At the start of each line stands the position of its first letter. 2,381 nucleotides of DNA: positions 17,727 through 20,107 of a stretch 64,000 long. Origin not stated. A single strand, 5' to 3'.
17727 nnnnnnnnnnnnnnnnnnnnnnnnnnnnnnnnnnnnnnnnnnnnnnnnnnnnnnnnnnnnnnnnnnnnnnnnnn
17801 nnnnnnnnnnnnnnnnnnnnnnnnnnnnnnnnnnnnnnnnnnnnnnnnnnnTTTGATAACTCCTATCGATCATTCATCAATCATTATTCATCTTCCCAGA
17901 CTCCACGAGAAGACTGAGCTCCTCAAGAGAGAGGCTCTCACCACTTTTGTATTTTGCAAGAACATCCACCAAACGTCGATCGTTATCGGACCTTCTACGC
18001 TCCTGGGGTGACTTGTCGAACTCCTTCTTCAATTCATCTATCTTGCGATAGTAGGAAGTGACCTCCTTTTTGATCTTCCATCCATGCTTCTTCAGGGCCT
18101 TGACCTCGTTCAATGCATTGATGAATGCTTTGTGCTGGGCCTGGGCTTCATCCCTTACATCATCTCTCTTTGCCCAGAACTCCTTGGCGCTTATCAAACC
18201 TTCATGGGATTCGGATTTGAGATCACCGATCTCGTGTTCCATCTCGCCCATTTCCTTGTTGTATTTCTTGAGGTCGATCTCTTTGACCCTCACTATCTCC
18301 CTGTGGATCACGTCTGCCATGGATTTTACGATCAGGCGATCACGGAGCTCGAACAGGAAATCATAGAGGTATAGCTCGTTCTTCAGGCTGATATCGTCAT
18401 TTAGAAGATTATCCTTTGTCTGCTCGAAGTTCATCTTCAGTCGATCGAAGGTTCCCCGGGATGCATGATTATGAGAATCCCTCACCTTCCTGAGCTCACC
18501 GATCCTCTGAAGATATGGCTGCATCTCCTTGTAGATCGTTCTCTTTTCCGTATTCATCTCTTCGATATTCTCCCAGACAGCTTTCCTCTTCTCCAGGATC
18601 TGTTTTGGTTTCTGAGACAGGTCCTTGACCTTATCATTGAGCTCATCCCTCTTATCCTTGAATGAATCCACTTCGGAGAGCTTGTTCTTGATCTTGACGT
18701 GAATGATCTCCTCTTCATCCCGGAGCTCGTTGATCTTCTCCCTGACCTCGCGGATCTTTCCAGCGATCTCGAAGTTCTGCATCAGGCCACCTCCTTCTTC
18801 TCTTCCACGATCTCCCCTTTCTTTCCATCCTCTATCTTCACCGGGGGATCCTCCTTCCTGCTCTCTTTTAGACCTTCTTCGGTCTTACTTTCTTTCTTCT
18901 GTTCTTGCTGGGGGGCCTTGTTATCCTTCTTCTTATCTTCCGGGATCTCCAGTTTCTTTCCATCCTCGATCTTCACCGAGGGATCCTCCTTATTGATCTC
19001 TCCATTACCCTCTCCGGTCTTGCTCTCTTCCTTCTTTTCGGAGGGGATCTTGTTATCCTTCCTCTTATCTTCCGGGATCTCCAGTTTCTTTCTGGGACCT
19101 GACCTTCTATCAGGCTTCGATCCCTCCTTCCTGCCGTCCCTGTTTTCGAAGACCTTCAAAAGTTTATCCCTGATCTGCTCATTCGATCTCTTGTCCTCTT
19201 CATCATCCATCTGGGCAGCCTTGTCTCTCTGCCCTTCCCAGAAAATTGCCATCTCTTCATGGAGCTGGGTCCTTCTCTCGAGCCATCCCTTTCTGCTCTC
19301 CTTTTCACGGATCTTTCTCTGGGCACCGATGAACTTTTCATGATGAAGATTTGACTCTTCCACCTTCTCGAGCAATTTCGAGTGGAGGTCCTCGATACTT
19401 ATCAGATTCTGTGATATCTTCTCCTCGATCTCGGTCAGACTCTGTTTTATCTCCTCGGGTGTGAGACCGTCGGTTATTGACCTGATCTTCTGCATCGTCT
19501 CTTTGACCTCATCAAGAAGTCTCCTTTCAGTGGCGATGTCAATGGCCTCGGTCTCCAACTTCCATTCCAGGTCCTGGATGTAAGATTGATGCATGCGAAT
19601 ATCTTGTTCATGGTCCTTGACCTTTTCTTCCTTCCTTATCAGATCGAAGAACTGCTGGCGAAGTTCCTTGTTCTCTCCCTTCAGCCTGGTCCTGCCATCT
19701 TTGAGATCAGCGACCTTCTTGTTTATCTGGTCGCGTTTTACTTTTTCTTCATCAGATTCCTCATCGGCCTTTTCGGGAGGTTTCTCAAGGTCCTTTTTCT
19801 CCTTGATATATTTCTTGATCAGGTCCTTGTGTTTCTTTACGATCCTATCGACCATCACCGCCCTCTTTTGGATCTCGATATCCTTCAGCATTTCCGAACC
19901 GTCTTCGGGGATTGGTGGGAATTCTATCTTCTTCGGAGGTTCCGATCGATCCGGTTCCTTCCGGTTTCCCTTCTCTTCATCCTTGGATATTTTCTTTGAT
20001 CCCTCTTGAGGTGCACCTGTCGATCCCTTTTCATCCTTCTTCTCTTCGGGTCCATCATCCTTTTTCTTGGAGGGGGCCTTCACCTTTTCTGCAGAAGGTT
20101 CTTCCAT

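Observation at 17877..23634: Apparent operon: dnaG, a protease-less Zn-ribbon LonB-like ATPase, and two tandem COG1340-like coiled-coil proteins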

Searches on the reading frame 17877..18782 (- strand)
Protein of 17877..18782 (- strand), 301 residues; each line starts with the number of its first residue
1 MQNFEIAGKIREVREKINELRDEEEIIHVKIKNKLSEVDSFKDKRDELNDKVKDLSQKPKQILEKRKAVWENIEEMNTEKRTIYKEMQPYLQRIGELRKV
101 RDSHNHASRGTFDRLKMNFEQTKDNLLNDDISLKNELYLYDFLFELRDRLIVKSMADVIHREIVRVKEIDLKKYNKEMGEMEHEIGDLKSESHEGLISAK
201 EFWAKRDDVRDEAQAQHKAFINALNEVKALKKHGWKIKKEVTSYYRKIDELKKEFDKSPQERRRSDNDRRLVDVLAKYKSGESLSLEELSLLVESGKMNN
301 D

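Call 3: search_protein_families(library=pfam, proteins=[window:17877-18782:-], max_evalue=0.01)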
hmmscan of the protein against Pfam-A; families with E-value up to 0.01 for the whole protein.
window:17877-18782:- (301 aa): 2 families
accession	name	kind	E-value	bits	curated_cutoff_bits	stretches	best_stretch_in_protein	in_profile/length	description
PF23435.1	DUF7121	-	2.3e-05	24.4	29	1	5-296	39-305/307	Family of unknown function (DUF7121)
PF00804.31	Syntaxin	-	0.0002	21.7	26.7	1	31-107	4-82/157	Syntaxin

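Call 4: search_protein_families(library=ncbifam, proteins=[window:17877-18782:-], max_evalue=0.01)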
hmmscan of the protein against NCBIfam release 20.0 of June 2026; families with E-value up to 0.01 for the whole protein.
window:17877-18782:- (301 aa): 5 families
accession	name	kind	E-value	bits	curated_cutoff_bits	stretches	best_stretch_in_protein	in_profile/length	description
TIGR02169.1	SMC_prok_A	equivalog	3e-05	21.9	729.4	1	9-100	676-767/1165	chromosome segregation protein SMC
TIGR02168.1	SMC_prok_B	equivalog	5.4e-05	21.1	567.35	1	10-266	674-923/1181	chromosome segregation protein SMC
TIGR04211.1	SH3_and_anchor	equivalog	0.00026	20.7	65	0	9-104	67-158/198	TIGR04211 family SH3 domain-containing protein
NF045487.1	ASRP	equivalog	0.0019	16.9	300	0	9-103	339-433/593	archaea-specific SMC-related protein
TIGR04523.1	Mplasa_alph_rch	subfamily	0.0036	15.3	270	1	8-99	468-561/745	helix-rich protein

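Call 43: find_homologous_proteins(query=window:17877-18782:-, max_evalue=0.001)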
Query window:17877-18782:- (301 aa): 38 proteins with E <= 0.001 among 2663 candidates.
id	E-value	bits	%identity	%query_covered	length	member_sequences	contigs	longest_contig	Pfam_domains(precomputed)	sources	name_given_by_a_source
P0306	3.9e-185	632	100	100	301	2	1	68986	PF23435.3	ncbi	-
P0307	6.7e-134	464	73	99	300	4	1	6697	PF23435.3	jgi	jgi:uncharacterized coiled-coil DUF342 family protein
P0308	1.5e-132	460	73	99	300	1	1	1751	PF23435.3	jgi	jgi:uncharacterized coiled-coil DUF342 family protein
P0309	1.3e-127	443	69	93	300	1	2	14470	PF23435.3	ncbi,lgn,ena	-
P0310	5.0e-126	438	68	93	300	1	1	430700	PF23649.2,PF23435.3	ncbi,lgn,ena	-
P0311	3.3e-125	435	68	93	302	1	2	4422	PF23435.3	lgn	-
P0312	1.2e-124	434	68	99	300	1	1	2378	PF23435.3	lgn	-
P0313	5.8e-114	399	64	99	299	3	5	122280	PF23435.3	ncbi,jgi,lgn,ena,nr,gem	ncbi:MAG TPA: hypothetical protein ENK47_09200 [Euryarchaeota archaeon]|nr:hypothetical protein [Eur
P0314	8.3e-111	388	60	99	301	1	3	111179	PF23435.3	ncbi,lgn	ncbi:MAG: hypothetical protein R6V01_10260 [Thermoplasmatota archaeon]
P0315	1.3e-110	388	62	99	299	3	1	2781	PF23435.3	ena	-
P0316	9.1e-110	385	61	99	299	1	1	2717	PF23435.3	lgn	-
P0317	4.2e-109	383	61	99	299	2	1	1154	PF23435.3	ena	-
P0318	1.7e-108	381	60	99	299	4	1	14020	PF06419.18,PF23435.3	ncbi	ncbi:MAG: hypothetical protein ACMUHB_03765 [Thermoplasmatota archaeon]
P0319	1.9e-108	380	59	99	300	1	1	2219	PF23435.3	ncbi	-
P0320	9.6e-107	375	61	94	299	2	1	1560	PF23435.3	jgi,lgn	-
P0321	1.1e-105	371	59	99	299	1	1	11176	PF23435.3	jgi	jgi:uncharacterized coiled-coil DUF342 family protein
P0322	2.4e-105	370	59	99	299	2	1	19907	PF23435.3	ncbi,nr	ncbi:MAG: hypothetical protein JW939_01600 [Candidatus Thermoplasmatota archaeon]|nr:hypothetical pr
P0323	4.7e-105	369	60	99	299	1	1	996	PF23435.3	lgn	-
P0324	1.7e-104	368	59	99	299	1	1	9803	PF23435.3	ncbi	-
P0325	4.5e-104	366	57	99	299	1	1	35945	PF23435.3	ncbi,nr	ncbi:MAG: hypothetical protein JXA22_01090 [Candidatus Thermoplasmatota archaeon]|nr:hypothetical pr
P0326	1.1e-102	362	58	99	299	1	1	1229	PF06419.18,PF23435.3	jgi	jgi:uncharacterized coiled-coil DUF342 family protein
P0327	2.8e-102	360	59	99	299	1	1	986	PF23435.3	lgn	-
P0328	7.9e-101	356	57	99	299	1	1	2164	PF23435.3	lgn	-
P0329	1.3e-97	345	55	99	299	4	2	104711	PF23435.3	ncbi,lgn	-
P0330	3.2e-87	311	50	99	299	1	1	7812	PF23435.3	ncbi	-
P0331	1.0e-85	306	50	99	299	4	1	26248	PF23435.3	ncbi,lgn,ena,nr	ncbi:MAG: hypothetical protein KAH57_03135 [Thermoplasmata archaeon]|nr:hypothetical protein [Thermo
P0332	6.8e-85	303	50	99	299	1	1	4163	PF23435.3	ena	-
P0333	1.2e-84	302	49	99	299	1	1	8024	PF23435.3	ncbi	-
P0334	1.6e-83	299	50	99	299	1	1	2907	PF23435.3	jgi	jgi:uncharacterized coiled-coil DUF342 family protein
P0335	1.8e-83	299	49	99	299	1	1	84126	PF23435.3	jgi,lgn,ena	-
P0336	2.7e-83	298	49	100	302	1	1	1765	PF23435.3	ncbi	-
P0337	4.0e-83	297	50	99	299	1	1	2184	PF23435.3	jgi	-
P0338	3.4e-82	294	48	99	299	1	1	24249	PF23435.3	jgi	jgi:uncharacterized coiled-coil DUF342 family protein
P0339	4.3e-81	291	59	76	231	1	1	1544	PF23435.3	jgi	jgi:uncharacterized coiled-coil DUF342 family protein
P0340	2.4e-80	288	49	99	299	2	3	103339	PF23435.3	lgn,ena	-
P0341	6.6e-78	280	71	64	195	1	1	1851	PF23435.3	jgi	jgi:uncharacterized coiled-coil DUF342 family protein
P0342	1.1e-77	280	49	99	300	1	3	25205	PF23435.3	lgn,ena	-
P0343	9.9e-72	260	68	60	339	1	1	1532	PF08714.18,PF23435.3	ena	-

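Call 89: search_protein_families(library=padloc, proteins=[window:17877-18782:-], max_evalue=0.001)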
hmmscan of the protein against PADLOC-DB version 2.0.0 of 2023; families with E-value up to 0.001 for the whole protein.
window:17877-18782:- (301 aa): 2 families
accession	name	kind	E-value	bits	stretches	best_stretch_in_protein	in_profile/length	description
PDLC02730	PbeC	-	1.7e-07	28.4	1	9-265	189-445/651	PbeC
PDLC00580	JetC3|JetC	-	0.00033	17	0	8-125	291-404/1068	DUF3584 domain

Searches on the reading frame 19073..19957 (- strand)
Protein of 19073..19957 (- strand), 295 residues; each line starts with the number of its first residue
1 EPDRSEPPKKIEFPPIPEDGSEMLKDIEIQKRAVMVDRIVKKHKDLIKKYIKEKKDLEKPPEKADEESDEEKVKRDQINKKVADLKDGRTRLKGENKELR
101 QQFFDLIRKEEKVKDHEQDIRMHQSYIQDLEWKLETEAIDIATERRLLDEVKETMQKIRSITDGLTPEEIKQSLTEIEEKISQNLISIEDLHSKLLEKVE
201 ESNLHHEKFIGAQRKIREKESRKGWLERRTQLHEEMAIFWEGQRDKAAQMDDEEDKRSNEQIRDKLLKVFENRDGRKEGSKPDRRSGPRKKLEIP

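Call 53: search_protein_families(library=pfam, alignment_id=A3, max_evalue=0.01)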
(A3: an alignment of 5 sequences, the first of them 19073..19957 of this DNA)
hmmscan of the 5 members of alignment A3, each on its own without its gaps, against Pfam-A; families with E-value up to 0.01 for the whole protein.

A. member 1, window:19073-19957:- (295 aa): 0 families

B. families by the number of members that match (of 5 scanned): 1 family
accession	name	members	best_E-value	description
PF23435.1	DUF7121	1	3.1e-10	Family of unknown function (DUF7121)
